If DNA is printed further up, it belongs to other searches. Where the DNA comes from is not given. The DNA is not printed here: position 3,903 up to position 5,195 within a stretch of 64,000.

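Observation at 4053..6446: Gene pair: GIY-YIG (UvrC-type) nuclease-domain protein with unknown 250-aa N-terminal domain plus 330-aa protein of no recognisable family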

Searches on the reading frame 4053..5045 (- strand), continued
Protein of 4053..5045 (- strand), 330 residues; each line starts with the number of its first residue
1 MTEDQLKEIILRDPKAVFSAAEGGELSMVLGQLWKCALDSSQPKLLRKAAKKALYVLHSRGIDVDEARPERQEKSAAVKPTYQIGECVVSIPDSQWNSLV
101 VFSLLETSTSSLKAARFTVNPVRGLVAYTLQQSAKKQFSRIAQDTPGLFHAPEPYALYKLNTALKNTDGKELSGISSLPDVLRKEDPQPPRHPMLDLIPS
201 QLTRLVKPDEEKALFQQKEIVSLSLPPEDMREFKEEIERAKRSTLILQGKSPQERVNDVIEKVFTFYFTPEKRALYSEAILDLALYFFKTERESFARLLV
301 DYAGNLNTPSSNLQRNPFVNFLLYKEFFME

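Call 63: list_cluster_members(proteins=[P0094, P0096, P0097, P0100, P0101, P0107, P0118, P0119, P0126, P0150])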
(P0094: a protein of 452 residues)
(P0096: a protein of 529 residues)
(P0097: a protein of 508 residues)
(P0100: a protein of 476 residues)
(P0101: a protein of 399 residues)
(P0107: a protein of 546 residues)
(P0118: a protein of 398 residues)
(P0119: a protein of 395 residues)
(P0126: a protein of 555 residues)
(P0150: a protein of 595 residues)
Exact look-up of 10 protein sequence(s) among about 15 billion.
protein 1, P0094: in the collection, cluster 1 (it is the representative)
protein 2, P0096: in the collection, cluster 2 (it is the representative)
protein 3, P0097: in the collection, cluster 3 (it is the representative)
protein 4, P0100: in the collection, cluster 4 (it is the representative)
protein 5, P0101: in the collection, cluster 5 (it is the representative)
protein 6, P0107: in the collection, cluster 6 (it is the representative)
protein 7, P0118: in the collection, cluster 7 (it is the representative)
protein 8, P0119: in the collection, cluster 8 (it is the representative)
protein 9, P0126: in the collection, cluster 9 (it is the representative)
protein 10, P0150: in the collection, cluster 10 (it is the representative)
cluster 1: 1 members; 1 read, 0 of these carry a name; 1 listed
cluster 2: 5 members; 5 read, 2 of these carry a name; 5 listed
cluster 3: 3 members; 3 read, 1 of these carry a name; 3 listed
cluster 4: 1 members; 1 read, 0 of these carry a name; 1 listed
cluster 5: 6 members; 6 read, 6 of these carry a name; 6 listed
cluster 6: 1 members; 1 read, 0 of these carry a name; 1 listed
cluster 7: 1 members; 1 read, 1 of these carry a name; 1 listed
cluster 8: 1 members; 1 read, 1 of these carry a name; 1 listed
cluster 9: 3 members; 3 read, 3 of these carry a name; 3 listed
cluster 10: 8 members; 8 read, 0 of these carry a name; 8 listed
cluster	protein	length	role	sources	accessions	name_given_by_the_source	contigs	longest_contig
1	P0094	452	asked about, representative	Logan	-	-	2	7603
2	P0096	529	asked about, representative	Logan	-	-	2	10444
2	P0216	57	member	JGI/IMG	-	hypothetical protein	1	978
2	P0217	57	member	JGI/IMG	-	hypothetical protein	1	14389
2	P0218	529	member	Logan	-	-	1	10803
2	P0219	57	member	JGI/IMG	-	-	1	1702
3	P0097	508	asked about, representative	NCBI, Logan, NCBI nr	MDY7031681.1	MAG: hypothetical protein SVY10_07210 [Thermodesulfobacteriota bacterium] | hypothetical protein [Thermodesulfobacteriota bacterium]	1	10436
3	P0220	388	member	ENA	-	-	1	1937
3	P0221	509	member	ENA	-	-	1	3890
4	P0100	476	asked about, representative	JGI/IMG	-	-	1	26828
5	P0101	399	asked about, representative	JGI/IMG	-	hypothetical protein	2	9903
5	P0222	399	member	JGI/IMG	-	hypothetical protein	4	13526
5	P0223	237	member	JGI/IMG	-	hypothetical protein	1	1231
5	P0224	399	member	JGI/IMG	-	hypothetical protein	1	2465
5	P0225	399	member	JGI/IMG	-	hypothetical protein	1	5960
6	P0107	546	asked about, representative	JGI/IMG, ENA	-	-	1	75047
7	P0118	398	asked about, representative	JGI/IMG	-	hypothetical protein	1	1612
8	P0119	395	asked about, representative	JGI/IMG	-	hypothetical protein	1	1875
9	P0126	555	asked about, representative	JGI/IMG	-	hypothetical protein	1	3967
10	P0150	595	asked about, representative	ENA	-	-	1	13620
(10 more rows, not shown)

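Call 64: find_encoding_contigs(protein=P0107, flank=6000, max_places=1)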
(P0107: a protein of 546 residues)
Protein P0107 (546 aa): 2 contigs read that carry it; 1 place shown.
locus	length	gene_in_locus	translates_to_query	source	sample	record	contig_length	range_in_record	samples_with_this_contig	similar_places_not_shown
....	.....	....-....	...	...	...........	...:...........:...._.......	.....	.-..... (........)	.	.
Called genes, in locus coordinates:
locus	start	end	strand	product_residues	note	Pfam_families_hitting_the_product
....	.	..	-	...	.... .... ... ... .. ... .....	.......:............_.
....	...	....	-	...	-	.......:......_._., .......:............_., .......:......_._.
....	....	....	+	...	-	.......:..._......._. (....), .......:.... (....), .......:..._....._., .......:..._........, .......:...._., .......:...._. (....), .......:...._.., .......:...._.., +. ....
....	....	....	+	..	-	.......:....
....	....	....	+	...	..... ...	-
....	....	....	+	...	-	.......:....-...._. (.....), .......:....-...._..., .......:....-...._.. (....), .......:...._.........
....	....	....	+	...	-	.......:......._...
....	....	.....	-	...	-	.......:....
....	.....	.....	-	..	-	-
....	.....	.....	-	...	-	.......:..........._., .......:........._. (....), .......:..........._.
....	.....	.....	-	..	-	-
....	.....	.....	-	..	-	-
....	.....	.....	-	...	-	?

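Call 65: find_encoding_contigs(protein=P0100, flank=6000, max_places=1)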
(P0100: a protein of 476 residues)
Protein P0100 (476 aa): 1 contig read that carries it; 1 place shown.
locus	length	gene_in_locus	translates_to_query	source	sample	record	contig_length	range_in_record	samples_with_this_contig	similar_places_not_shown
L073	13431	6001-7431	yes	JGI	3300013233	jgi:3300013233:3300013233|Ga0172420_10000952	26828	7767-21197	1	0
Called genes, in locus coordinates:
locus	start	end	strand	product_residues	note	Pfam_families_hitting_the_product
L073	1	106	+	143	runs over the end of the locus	PF00383:dCMP_cyt_deam_1, PF14437:MafB19-deam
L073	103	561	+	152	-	PF22811:Zn_ribbon_NrdR, PF03477:ATP-cone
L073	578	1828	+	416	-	PF01875:Memo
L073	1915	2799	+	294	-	PF03547:Mem_trans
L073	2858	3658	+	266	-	PF01875:Memo, PF02900:LigB (weak)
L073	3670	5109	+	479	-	PF00749:tRNA-synt_1c, PF19269:Anticodon_2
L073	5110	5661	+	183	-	-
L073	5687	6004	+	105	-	-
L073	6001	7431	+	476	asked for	-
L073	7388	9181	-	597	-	PF13174:TPR_6 (faint), PF13428:TPR_14 (faint), PF12895:ANAPC3 (weak), PF13424:TPR_12, PF13432:TPR_16 (faint), PF04348:LppC (weak), PF07719:TPR_2 (weak), PF13458:Peripla_BP_6, +2 more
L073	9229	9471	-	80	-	PF13083:KH_KhpA-B, PF00013:KH_1 (faint)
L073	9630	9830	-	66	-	PF00313:CSD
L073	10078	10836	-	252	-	PF02463:SMC_N, PF00005:ABC_tran, PF13401:AAA_22 (faint), PF13304:AAA_21 (weak)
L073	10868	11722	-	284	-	PF00528:BPD_transp_1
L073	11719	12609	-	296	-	PF00528:BPD_transp_1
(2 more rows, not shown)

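Call 66: find_encoding_contigs(protein=P0150, flank=6000, max_places=1)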
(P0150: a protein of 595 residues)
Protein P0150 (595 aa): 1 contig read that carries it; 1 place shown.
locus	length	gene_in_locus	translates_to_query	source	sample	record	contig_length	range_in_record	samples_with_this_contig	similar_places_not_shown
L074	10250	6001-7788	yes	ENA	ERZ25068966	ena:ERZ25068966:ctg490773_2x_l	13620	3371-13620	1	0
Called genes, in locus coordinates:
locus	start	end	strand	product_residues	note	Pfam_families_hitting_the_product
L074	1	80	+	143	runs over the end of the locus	-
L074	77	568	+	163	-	-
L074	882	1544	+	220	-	-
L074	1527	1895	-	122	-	PF02096:60KD_IMP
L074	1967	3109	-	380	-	PF14849:YidC_periplas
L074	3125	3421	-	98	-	PF01809:YidD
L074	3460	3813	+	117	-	-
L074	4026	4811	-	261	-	PF00378:ECH_1, PF16113:ECH_2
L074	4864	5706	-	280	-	PF12697:Abhydrolase_6 (faint), PF00561:Abhydrolase_1 (weak), PF12146:Hydrolase_4, PF00326:Peptidase_S9 (faint), PF12146:Hydrolase_4 (weak)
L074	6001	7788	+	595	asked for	-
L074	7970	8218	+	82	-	-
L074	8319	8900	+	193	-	-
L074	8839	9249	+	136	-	-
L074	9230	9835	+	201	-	-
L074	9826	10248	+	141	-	?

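Call 75: fold_search(model_id=the predicted structure, library=viral)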
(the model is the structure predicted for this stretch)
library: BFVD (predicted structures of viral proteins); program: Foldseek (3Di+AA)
matches with E <= 10: 542; with E <= 0.001: 0
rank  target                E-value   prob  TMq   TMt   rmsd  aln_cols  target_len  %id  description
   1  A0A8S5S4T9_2          1.2e-02  0.21  0.12  0.07  32.1       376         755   11  Minor tail protein [Siphoviridae sp. ctiV651]
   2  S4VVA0                2.7e-02  0.12  0.10  0.06  27.5       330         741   14  Uncharacterized protein [Pandoravirus dulcis]
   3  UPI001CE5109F         2.8e-02  0.33  0.11  0.10  24.3       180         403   10  (no name look-up for this kind of identifier)
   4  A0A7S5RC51            7.0e-02  0.35  0.18  0.22  23.1       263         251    7  (no name in the UniProt tables at hand)
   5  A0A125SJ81            1.2e-01  0.38  0.14  0.25  21.4       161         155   11  (no name in the UniProt tables at hand)
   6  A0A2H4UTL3            1.3e-01  0.21  0.17  0.13  18.9       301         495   11  NAD(+) ADP-ribosyltransferase [Bodo saltans virus]
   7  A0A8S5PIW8            1.8e-01  0.08  0.12  0.06  34.4       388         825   13  Minor tail protein [Siphoviridae sp. ctL0q1]
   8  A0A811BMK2            2.0e-01  0.12  0.15  0.12  21.8       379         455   10  DUF5848 domain-containing protein [Pandoravirus japonicus]
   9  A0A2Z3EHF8            2.1e-01  0.10  0.13  0.12  20.4       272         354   15  (no name in the UniProt tables at hand)
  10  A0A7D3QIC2            2.4e-01  0.57  0.12  0.19  19.9        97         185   13  (no name in the UniProt tables at hand)
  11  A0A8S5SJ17            2.5e-01  0.14  0.16  0.13  23.6       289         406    8  Host cell surface-exposed lipoprotein [Siphoviridae sp. ctvhu9]
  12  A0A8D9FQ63            3.3e-01  0.23  0.12  0.22  13.6       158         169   12  DUF6576 domain-containing protein [uncultured marine phage]
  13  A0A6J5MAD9            3.5e-01  0.14  0.11  0.18  19.4       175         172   11  Uncharacterized protein [uncultured Caudovirales phage]
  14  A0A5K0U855            3.7e-01  0.08  0.09  0.06  20.5       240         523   12  Ribonuclease 3 [Yasminevirus sp. GU-2018]
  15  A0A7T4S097            4.0e-01  0.10  0.10  0.10  15.9       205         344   11  ORF1a (Fragment) [Chestnut teal astrovirus]
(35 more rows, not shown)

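Call 76: search_solved_structures(query=A4, max_evalue=10)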
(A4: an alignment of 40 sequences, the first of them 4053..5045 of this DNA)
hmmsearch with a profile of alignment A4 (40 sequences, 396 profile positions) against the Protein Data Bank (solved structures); distinct sequences matched with E-value up to 10: 27.
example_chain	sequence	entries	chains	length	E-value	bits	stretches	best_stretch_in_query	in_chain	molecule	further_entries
9sah_A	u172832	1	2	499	8.7e-13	51.2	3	23-94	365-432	E4-NB2 synthetic fusion protein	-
4zv6_A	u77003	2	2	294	7.4e-06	28.4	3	26-94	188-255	AlphaRep-7 | alpha-Rep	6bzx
6fsq_A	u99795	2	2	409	1.3e-05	27.6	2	32-76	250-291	alphaRep A3_bGFPD | A3_bGFPD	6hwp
8aw4_B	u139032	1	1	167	2.4e-05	26.7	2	13-74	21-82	ALPHAREP bGFPD-YY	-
4xl5_C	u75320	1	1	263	2.7e-05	26.6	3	28-90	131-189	bGFP-A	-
6gwc_C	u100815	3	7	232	0.00011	24.5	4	21-90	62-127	iE5 ALPHAREP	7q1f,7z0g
6gx7_E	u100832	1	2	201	0.0002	23.7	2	33-94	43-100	iiiA5 ALPHAREP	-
6ft5_A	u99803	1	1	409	0.00035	22.9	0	36-77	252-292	alphaRep A3_A3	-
8aw4_A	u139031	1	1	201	0.00062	22.1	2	32-81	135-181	ALPHAREP bB-E3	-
4xvp_D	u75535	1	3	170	0.0094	18.2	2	24-76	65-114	BGFP-C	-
6gwd_G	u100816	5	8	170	0.016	17.4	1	13-77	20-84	iiH5 ALPHAREP | iih5 Alpha Repeating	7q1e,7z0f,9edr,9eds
3ltj_A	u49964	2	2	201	0.018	17.2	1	36-77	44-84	AlphaRep-4 | bA3-2: binder of A3 protein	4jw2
3ltm_A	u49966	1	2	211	0.02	17.1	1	36-77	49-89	Alpha-Rep4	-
7p0h_A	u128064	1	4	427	0.021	17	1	20-77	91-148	Helicobacter pylori ComF fused to an artificial alphaREP crystallization helper (named B2)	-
5dcq_A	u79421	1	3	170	0.024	16.9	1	35-89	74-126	artificial repeat proteins (alphaREP3)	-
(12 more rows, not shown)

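Call 78: find_encoding_contigs(protein=P0086, flank=6000, max_places=2)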
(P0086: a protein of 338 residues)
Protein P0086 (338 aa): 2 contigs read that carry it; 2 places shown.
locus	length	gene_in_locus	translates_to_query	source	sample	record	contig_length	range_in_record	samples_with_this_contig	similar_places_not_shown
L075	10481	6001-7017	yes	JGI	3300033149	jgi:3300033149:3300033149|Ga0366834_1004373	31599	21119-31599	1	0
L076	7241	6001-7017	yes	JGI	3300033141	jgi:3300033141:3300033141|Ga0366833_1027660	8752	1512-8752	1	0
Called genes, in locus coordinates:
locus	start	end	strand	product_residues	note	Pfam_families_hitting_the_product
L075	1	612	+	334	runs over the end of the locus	PF01207:Dus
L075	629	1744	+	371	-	PF01734:Patatin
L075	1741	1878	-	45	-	-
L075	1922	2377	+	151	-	PF00581:Rhodanese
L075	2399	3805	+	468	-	PF01554:MatE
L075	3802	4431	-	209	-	PF00027:cNMP_binding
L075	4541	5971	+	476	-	PF01541:GIY-YIG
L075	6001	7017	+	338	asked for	-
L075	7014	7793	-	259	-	PF03205:MobB, PF04060:FeS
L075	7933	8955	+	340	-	PF00586:AIRS, PF02769:AIRS_C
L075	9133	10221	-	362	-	PF00266:Aminotran_5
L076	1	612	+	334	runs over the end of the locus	PF01207:Dus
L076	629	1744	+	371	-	PF01734:Patatin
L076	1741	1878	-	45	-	-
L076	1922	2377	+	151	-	PF00581:Rhodanese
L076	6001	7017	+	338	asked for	-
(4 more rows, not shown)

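Call 79: find_encoding_contigs(protein=P0084, flank=6000, max_places=2)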
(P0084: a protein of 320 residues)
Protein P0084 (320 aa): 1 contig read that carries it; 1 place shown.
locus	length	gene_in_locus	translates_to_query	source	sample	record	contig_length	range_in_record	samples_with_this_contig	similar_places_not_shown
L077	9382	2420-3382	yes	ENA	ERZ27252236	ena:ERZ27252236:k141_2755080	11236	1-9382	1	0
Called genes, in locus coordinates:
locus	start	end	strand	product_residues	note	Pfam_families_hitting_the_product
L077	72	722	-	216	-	PF06695:Sm_multidrug_ex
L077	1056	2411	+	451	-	PF01541:GIY-YIG (weak)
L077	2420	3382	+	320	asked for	-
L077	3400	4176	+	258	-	PF00753:Lactamase_B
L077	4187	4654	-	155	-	PF03205:MobB (weak)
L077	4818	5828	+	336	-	PF00586:AIRS, PF02769:AIRS_C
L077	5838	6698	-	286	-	PF00288:GHMP_kinases_N, PF08544:GHMP_kinases_C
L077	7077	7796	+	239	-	PF01128:IspD, PF02348:CTP_transf_3 (weak), PF12804:NTP_transf_3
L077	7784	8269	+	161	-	PF02542:YgbB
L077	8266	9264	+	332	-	PF01207:Dus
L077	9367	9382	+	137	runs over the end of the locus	PF00581:Rhodanese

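Call 87: list_cluster_members(proteins=[P0095, P0098, P0099, P0102, P0103, P0104, P0106, P0108, P0111, P0116])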
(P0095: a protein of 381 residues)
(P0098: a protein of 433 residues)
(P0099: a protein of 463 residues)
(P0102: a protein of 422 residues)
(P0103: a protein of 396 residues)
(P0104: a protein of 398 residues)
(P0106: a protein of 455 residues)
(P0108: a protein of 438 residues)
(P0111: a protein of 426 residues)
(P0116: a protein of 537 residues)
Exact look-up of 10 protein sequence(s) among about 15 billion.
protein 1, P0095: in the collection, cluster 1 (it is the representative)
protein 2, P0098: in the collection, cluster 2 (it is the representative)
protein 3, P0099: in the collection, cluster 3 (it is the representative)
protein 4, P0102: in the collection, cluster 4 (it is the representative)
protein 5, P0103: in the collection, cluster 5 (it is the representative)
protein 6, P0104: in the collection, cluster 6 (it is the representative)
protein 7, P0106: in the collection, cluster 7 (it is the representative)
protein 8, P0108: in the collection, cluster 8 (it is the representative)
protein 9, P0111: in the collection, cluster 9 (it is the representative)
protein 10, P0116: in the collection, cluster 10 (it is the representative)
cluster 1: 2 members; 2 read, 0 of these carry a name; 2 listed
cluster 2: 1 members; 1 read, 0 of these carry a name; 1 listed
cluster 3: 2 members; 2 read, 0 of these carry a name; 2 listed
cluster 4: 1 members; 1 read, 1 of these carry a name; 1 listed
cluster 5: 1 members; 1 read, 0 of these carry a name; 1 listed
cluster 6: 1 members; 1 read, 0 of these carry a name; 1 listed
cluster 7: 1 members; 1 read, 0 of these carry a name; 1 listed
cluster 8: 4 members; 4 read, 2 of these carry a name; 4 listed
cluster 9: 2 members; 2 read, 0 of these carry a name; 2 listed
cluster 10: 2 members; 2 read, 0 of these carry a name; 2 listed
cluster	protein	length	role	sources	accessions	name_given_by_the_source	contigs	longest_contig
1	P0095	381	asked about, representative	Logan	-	-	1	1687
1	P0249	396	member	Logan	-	-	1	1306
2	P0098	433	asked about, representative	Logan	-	-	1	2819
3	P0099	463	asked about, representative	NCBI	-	-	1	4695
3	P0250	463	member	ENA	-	-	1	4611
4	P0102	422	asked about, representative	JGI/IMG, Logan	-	hypothetical protein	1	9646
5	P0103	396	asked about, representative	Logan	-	-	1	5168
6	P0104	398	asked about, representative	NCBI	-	-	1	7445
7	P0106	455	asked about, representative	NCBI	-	-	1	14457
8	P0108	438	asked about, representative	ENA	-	-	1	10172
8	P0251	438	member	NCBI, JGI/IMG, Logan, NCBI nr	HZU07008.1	MAG TPA: hypothetical protein VFB73_13665 [Chloroflexota bacterium] | hypothetical protein [Chloroflexota bacterium]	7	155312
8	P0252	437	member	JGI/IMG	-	hypothetical protein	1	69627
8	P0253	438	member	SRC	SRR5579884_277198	-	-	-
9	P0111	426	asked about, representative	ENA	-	-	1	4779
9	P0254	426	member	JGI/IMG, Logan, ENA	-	-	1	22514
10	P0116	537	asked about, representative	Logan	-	-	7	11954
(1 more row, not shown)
